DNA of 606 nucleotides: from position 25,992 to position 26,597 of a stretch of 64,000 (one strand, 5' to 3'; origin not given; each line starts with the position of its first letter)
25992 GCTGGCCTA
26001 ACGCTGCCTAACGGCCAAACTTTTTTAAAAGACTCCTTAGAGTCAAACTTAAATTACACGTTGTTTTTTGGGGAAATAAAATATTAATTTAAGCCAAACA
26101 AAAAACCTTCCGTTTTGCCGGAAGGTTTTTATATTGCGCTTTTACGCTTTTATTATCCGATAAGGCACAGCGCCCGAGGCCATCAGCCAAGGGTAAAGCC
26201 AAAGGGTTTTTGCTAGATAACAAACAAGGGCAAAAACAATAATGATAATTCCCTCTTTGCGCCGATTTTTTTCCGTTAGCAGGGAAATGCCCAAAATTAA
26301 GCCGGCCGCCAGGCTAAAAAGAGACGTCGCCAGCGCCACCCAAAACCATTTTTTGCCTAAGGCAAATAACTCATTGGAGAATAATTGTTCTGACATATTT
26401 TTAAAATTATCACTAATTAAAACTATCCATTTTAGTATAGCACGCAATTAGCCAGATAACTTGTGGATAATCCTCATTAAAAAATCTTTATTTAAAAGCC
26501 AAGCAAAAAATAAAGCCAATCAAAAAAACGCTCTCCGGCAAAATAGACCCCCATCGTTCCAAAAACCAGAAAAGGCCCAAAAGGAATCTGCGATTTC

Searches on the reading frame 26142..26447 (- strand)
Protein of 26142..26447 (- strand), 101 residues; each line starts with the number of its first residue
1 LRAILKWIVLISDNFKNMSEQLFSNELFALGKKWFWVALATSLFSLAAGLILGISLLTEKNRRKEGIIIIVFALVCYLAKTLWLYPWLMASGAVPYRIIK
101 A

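Call 9: search_protein_families(library=pfam, proteins=[window:26142-26447:-], max_evalue=0.01)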
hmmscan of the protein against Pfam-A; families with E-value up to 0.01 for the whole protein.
window:26142-26447:- (101 aa): 5 families
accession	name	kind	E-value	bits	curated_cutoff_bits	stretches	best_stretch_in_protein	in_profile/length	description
PF13273.12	DUF4064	-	0.0013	19.4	32.1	1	20-76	45-99/102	Protein of unknown function (DUF4064)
PF13664.11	DUF4149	-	0.0044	17.7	24.6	1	15-89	22-94/102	Domain of unknown function (DUF4149)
PF16927.11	HisKA_7TM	-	0.0079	16.5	28.6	1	33-85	134-188/224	N-terminal 7TM region of histidine kinase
PF10951.13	DUF2776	-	0.0084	15.9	26.1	1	28-78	218-269/348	Protein of unknown function (DUF2776)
PF09852.15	DUF2079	-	0.0094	15.5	28.2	0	37-93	141-204/459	Predicted membrane protein (DUF2079)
